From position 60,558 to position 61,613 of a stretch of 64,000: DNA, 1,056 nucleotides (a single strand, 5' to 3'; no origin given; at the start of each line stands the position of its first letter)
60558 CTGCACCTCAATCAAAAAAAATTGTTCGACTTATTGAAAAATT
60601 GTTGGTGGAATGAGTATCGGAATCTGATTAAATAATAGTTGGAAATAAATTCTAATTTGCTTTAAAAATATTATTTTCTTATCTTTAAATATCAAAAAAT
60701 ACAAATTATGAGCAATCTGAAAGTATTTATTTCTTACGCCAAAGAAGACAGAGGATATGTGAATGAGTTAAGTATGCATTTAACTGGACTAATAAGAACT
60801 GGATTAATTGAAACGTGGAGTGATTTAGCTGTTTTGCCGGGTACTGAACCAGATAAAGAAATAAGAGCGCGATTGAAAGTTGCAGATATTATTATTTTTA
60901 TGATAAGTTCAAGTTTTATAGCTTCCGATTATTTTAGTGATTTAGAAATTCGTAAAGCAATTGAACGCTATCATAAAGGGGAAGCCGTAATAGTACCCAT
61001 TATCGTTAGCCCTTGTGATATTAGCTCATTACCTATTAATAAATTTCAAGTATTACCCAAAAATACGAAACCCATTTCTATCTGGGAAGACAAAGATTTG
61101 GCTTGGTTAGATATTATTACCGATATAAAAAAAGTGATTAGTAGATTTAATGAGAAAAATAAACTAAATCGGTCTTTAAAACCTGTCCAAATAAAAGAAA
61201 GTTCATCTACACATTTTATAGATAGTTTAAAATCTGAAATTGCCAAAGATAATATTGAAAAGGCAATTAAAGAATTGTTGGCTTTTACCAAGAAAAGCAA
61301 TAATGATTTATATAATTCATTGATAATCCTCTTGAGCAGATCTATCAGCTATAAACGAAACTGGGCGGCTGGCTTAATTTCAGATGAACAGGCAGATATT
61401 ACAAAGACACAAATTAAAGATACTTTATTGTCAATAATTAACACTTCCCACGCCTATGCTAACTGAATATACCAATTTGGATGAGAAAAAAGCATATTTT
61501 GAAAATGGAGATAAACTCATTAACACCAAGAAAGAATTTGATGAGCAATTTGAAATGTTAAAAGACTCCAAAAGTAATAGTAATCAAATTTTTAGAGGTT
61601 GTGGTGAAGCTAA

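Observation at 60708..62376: Candidate new two-gene defence system: TIR-domain protein translationally coupled to an FRG-domain protein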

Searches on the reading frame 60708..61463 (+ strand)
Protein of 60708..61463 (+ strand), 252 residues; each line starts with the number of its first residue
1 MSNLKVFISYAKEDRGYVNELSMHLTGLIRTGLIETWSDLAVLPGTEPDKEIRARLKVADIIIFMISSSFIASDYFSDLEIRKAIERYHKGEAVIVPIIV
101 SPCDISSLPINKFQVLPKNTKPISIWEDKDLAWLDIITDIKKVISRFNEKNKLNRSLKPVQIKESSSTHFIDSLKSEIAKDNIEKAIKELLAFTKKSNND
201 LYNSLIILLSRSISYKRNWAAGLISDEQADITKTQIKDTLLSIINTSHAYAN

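Call 3: search_protein_families(library=pfam, proteins=[window:60708-61463:+], max_evalue=1)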
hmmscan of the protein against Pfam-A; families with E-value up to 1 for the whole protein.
window:60708-61463:+ (252 aa): 7 families
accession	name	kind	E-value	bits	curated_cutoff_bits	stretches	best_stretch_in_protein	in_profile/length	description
PF19964.5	EAD11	-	1.1e-15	57.8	26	1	170-245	2-77/80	Effector-associated domain 11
PF13676.11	TIR_2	-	6.1e-13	49.8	28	1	6-106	1-96/122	TIR domain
PF11757.13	RSS_P20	-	0.012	16.5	25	1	139-197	35-93/94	Suppressor of RNA silencing P21-like N-terminal domain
PF22139.1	XPD_arch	-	0.039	14.5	27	0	177-219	2-43/110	DNA repair helicase XPD, arch domain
PF22107.2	Pch2_N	-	0.064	14.3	27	1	173-210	10-46/91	Pch2 N-terminal domain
PF22888.1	FIMAH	-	0.19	12.8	24.8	0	138-200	2-58/81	FIMAH domain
PF07319.16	DnaI_N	-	0.61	11.2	24.1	0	139-198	7-65/94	Primosomal protein DnaI N-terminus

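Call 4: search_protein_families(library=padloc, proteins=[window:60708-61463:+], max_evalue=1)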
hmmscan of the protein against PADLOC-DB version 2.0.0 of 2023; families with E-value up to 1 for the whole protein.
window:60708-61463:+ (252 aa): 3 families
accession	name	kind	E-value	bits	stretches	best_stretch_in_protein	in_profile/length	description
PDLC00420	ThsB1|ThsB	-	1.3e-37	127.7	1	5-153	3-151/319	TIR-like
PDLC02012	SAVED5--SAVED_TIR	-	6.7e-05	20.1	1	5-99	15-104/404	-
PDLC00421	ThsB1|ThsB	-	0.0091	13.7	1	50-107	65-116/180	TIR-like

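Call 5: search_protein_families(library=ncbifam, proteins=[window:60708-61463:+], max_evalue=1)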
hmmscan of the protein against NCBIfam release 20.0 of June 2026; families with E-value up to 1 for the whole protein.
window:60708-61463:+ (252 aa): 3 families
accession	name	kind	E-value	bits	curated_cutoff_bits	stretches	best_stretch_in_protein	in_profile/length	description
NF005244.0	PRK06754.1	equivalog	0.016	14.4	281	1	75-147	117-189/214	methylthioribulose 1-phosphate dehydratase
TIGR01467.1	cobI_cbiL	equivalog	0.039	13.4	163.25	1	33-65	141-173/230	precorrin-2 C(20)-methyltransferase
NF006320.0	PRK08533.1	equivalog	0.11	12.1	215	1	145-199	98-151/230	flagellar accessory protein FlaH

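Call 29: find_homologous_proteins(query=window:60708-61463:+, max_evalue=0.00001)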
Query window:60708-61463:+ (252 aa): 31 proteins with E <= 0.00001 among 797 candidates.
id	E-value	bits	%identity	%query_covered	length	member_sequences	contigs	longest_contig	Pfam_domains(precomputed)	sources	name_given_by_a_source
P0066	4.4e-156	535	100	100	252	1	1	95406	PF13676.12,PF19964.6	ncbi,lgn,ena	-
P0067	2.6e-120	418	77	100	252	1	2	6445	PF13676.12,PF19964.6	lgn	-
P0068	1.9e-117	409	75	100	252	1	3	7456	PF13676.12,PF19964.6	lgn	-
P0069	2.9e-79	284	58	99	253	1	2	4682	PF13676.12,PF19964.6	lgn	-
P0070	8.7e-79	282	58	100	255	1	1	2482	PF13676.12,PF19964.6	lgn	-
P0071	2.0e-78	281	57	100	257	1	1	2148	PF13676.12,PF19964.6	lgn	-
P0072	1.2e-33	135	47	56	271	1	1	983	PF01582.26,PF13676.12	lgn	-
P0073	3.5e-33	133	45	56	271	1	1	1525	PF01582.26,PF13676.12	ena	-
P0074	1.1e-31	128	41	56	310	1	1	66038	PF27176.1,PF13676.12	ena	-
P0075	2.3e-30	124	42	59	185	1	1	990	PF01582.26,PF13676.12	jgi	jgi:hypothetical protein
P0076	1.1e-29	122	43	58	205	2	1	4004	PF01582.26,PF13676.12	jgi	jgi:hypothetical protein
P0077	3.1e-28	117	42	56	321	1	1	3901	PF27176.1,PF13676.12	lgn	-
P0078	2.6e-27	114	40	59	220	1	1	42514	PF01582.26,PF13676.12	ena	-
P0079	3.5e-27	114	43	57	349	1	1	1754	PF13676.12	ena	-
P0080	9.0e-27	112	44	56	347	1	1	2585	PF05729.19,PF13676.12,PF13191.13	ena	-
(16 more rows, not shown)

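Call 51: search_solved_structures(query=window:60708-61463:+, max_evalue=0.01, show_alignments=3)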
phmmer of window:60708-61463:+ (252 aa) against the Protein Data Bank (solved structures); distinct sequences matched with E-value up to 0.01: 1.
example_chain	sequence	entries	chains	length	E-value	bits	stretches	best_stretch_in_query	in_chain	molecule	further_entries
9mud_K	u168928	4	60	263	0.00093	22.1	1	6-101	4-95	Cat1 (CRISPR associated TIR 1) pentagonal filament | Cat1 (CRISPR associated TIR 1) pentagonal filament assembly | Cat1 (CRISPR-associated TIR 1)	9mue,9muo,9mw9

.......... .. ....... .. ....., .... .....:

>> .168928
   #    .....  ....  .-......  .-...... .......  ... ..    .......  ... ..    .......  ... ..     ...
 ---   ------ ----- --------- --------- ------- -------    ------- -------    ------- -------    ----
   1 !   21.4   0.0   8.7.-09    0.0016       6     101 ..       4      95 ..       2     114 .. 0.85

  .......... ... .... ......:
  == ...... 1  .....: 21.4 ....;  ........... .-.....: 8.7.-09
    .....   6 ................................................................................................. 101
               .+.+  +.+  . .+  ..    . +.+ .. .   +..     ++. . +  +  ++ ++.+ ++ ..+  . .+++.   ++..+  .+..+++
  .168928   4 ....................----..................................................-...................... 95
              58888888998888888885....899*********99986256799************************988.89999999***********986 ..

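Call 60: find_encoding_contigs(protein=P0066, flank=10000, max_places=3)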
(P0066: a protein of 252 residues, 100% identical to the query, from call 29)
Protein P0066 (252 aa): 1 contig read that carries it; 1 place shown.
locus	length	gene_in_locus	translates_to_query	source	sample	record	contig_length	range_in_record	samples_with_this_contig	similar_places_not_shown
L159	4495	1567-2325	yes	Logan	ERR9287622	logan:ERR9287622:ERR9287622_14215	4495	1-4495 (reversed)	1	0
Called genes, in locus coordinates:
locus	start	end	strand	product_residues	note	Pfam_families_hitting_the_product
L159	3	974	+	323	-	?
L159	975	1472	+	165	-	PF00255:GSHPx, PF00578:AhpC-TSA (weak), PF08534:Redoxin (weak)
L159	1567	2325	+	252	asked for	PF13676:TIR_2, PF19964:EAD11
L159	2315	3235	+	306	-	PF08867:FRG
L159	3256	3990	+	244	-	PF02585:PIG-L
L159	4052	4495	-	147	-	?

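Call 67: predict_structure(alignment_id=A4)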
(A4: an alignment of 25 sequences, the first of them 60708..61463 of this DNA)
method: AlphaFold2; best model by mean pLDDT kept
length: 252 residues; sequences in the alignment: 25
mean_pLDDT: 83.9   pTM: 0.58
mean pLDDT of the five models: 83.9, 81.8, 80.7, 80.3, 78.2
residues with pLDDT >= 90: 112; 70-90: 108; 50-70: 17; < 50: 15
segments of 3 or more residues with pLDDT < 50: 155-164, 248-252
pLDDT, mean of each block of 10 residues (from residue 1): 87 93 91 87 77 88 94 72 86 93 87 86 94 94 86 49 61 92 93 76 84 89 90 89 69 34
secondary structure, 60 per line:
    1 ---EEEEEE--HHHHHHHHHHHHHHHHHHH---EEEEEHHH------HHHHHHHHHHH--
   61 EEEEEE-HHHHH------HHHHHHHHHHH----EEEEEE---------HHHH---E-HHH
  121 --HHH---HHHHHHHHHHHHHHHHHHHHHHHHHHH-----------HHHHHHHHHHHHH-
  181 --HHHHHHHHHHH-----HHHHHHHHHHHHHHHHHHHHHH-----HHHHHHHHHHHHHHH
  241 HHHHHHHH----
elements in order: E4-9 H12-30 E34-38 H48-58 E61-66 H68-72 H79-89 E94-99 H109-112 H129-155 H167-179 H183-193 H199-220 H226-248

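Call 69: fold_search(model_id=the predicted structure, library=pdb)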
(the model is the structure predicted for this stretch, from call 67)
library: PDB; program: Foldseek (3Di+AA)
matches with E <= 10: 1248; with E <= 0.001: 12
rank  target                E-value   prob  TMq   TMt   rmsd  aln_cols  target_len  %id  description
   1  4w8g                  8.9e-05  1.00  0.37  0.67   4.0       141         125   26  Crystal structure of the TIR domain of the Toll-related Receptor TRR-2 from the lower metazoan Hydra magnipapillata (cry (released 2015-09-09)
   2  8qlp_E                2.2e-04  1.00  0.45  0.28   2.8       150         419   21  CryoEM structure of the RNA/DNA bound SPARTA (BabAgo/TIR-APAZ) tetrameric complex (released 2024-01-31)
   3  4w8h_A                2.2e-04  1.00  0.38  0.68   3.9       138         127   24  Crystal structure of the TIR domain of the Toll-related Receptor TRR-2 from the lower metazoan Hydra magnipapillata (c (released 2015-09-09)
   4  8p2m_B                3.0e-04  1.00  0.38  0.17   5.0       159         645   16  C. elegans TIR-1 protein. (released 2023-09-06)
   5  9mue_B                3.8e-04  1.00  0.30  0.29   5.9       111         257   25  Cryo-EM structure of CRISPR-associated cA4 bound Cat1 Pentagonal filament assembly in the presence of NAD (ADPR modell (released 2025-04-16)
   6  8qlp_M                5.7e-04  1.00  0.44  0.28   3.0       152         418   19  CryoEM structure of the RNA/DNA bound SPARTA (BabAgo/TIR-APAZ) tetrameric complex (released 2024-01-31)
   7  7nux                  6.0e-04  1.00  0.34  0.50   5.1       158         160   19  Crystal structure of the TIR domain of human TLR1 (crystallised without ZN2+ ions) (released 2021-08-25)
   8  7nuw                  6.4e-04  1.00  0.34  0.51   5.2       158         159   19  Crystal structure of the TIR domain of human TLR1 (crystallised with Zn2+ ions) (released 2021-08-25)
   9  4om7_A                7.2e-04  1.00  0.38  0.62   4.2       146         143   20  Crystal structure of TIR domain of TLR6 (released 2014-08-06)
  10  4c6t_D                7.2e-04  1.00  0.38  0.56   5.8       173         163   14  Crystal structure of the RPS4 and RRS1 TIR domain heterodimer (released 2014-05-28)
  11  7anw_A                8.0e-04  1.00  0.38  0.16   4.6       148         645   18  hSARM1 NAD+ complex (released 2020-11-11)
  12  8u72_F                9.6e-04  1.00  0.41  0.26   5.4       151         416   20  Cryo-EM structure of the SPARTA oligomer with guide RNA and target DNA (released 2024-06-12)
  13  9ugj_B                1.1e-03  1.00  0.39  0.65   4.0       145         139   19  Structure of SARM1 bound to SIR3-ADPR (released 2026-02-18)
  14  8g83_A                1.1e-03  1.00  0.39  0.64   5.0       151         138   22  Structure of NAD+ consuming protein Acinetobacter baumannii TIR domain (released 2023-10-11)
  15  7uxu_A                1.1e-03  1.00  0.44  0.78   2.8       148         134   21  CryoEM structure of the TIR domain from AbTir in complex with 3AD (released 2022-09-07)
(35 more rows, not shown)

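Call 99: list_cluster_members(proteins=[window:60708-61463:+, window:61456-62373:+])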
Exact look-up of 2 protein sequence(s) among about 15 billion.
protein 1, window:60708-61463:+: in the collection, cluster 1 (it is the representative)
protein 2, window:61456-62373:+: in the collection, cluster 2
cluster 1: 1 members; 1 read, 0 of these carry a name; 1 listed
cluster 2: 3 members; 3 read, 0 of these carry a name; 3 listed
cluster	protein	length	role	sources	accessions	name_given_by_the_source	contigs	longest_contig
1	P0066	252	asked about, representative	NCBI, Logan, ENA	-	-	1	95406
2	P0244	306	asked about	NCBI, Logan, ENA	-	-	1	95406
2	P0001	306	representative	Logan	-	-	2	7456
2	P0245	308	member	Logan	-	-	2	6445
